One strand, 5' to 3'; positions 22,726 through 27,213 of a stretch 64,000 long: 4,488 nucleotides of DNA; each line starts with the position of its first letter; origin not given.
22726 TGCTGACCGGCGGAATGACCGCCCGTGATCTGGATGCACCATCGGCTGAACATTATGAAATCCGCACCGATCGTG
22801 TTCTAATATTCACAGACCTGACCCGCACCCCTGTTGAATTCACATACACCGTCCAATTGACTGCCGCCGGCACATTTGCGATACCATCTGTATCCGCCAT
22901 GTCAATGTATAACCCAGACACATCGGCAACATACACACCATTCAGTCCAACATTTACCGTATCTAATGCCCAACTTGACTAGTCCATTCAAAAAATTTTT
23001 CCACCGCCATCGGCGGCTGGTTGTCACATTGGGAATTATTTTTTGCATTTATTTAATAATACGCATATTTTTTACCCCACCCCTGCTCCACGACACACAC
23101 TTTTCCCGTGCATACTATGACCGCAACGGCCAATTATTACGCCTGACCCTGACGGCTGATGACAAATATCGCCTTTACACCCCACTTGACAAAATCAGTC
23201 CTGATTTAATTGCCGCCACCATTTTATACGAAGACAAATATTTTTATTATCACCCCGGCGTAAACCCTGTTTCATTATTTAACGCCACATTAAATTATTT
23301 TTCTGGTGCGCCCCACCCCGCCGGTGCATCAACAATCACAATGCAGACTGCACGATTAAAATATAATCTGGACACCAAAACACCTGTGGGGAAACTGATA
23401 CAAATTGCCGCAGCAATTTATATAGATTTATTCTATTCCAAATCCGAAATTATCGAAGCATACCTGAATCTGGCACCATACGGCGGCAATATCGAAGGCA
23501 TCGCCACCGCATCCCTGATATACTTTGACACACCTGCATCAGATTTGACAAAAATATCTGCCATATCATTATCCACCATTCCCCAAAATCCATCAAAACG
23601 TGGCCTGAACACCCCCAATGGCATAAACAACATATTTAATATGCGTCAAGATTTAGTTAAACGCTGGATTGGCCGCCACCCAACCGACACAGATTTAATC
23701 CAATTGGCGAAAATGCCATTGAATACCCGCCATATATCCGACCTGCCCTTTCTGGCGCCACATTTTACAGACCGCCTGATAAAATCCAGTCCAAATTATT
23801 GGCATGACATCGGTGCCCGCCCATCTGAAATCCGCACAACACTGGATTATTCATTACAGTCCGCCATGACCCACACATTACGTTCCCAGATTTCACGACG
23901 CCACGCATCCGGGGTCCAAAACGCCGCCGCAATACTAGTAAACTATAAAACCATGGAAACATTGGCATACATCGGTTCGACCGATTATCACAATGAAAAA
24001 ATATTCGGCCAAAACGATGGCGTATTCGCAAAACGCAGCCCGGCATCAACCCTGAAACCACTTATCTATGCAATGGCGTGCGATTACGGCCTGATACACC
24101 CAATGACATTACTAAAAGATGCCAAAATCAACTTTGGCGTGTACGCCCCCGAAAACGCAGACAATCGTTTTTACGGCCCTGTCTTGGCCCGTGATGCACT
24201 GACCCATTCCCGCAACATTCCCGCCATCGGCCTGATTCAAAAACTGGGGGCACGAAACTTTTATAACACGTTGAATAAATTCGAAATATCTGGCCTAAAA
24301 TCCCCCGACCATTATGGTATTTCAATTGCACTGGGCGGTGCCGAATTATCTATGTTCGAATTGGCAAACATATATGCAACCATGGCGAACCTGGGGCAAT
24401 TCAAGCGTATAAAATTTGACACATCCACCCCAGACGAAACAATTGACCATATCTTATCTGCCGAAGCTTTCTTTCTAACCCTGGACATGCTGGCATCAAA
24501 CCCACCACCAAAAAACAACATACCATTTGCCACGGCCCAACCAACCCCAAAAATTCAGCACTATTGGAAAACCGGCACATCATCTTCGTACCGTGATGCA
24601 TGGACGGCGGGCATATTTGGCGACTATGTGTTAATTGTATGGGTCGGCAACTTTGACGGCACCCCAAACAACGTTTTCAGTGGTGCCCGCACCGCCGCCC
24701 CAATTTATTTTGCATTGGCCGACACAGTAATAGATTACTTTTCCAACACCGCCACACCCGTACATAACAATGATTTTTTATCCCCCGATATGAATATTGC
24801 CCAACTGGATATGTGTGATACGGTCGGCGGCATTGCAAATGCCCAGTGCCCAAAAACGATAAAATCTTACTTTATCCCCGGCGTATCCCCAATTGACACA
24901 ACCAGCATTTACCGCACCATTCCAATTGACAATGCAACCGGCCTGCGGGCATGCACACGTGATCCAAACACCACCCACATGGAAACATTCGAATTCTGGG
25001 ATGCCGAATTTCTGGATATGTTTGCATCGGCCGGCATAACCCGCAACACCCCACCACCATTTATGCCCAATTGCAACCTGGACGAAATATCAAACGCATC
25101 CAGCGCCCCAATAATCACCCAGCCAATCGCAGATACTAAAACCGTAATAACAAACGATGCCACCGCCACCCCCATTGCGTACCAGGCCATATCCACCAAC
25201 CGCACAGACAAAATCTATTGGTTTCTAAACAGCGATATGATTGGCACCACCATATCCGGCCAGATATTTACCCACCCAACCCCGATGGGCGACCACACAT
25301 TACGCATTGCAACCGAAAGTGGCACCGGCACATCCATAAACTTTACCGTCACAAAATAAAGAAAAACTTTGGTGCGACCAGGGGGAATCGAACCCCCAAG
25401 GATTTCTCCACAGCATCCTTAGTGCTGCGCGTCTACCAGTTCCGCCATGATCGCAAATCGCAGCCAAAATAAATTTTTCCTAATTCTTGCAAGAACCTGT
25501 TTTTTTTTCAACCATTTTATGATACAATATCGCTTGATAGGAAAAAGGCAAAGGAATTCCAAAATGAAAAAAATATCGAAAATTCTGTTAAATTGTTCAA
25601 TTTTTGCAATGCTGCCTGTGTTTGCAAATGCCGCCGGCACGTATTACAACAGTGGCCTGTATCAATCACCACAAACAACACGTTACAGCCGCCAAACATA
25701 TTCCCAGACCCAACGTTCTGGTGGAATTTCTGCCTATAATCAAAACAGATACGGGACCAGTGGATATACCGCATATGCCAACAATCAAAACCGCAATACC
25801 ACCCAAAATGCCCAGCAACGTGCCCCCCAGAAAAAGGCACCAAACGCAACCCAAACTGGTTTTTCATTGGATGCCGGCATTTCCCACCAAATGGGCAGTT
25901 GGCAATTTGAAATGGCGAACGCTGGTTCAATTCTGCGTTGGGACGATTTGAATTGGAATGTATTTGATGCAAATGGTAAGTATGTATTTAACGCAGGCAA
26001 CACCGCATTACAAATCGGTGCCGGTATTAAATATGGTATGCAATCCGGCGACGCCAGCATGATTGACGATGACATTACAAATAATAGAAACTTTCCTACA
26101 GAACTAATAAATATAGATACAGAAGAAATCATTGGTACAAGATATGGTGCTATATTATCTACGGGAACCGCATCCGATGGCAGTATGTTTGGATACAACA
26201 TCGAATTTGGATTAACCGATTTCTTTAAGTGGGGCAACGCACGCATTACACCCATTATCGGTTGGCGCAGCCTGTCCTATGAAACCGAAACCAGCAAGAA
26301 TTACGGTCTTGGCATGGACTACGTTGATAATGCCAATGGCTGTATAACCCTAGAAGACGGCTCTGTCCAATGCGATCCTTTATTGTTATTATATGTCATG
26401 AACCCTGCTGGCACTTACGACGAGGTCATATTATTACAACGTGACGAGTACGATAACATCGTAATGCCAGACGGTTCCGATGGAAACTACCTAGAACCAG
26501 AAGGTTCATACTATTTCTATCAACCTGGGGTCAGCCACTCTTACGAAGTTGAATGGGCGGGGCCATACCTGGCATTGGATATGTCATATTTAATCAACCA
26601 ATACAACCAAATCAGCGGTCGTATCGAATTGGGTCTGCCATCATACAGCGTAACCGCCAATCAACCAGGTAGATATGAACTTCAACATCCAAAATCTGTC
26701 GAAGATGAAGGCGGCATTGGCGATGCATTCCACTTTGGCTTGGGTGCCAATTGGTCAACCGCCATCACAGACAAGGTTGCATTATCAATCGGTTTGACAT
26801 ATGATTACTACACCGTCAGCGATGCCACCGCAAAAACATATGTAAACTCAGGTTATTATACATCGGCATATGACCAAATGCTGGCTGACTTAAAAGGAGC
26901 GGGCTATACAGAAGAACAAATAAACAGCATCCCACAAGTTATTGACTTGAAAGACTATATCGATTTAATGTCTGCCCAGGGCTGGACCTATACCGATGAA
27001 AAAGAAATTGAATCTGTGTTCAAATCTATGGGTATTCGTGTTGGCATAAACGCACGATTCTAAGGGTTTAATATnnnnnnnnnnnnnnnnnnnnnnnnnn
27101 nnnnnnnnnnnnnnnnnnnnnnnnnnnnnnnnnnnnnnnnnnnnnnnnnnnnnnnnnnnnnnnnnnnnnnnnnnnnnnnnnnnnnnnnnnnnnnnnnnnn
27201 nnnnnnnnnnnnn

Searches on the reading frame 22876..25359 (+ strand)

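Call 16: search_protein_families(library=pfam, proteins=[window:22876-25359:+], max_evalue=0.001)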
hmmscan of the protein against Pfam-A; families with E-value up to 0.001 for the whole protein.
window:22876-25359:+ (827 aa): 3 families
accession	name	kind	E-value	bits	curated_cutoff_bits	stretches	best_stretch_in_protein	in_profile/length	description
PF00912.28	Transgly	-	1.7e-38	132.3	27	1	95-243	10-158/178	Transglycosylase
PF00905.27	Transpeptidase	-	2.6e-19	70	22.1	1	351-573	2-246/299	Penicillin binding protein transpeptidase domain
PF06832.18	BiPBP_C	-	8.6e-06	26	26.8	1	741-823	8-90/90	Penicillin-Binding Protein C-terminus Family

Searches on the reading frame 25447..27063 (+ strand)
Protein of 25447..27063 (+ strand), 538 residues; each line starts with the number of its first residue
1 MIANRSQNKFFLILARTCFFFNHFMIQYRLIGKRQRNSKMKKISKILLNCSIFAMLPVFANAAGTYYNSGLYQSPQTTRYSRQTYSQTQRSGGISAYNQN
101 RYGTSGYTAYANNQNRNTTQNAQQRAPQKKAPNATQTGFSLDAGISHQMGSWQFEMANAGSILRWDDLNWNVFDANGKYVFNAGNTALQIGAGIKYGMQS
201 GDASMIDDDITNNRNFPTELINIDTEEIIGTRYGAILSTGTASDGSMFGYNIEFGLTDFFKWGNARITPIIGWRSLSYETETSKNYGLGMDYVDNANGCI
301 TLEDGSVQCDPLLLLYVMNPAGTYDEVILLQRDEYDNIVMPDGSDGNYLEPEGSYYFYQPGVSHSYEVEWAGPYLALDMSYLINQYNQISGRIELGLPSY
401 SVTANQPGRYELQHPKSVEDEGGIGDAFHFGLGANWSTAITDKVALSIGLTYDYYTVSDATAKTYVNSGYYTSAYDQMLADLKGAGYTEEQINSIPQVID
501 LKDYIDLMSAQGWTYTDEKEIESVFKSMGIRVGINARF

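Call 16: search_protein_families(library=pfam, proteins=[window:25447-27063:+], max_evalue=0.001)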
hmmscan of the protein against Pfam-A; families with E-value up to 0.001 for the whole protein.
window:25447-27063:+ (538 aa): 1 family
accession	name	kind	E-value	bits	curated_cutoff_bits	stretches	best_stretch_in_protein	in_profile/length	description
PF17251.8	Pom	-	4.6e-08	33.2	22.4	1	319-469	152-258/285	Protochlamydia outer membrane protein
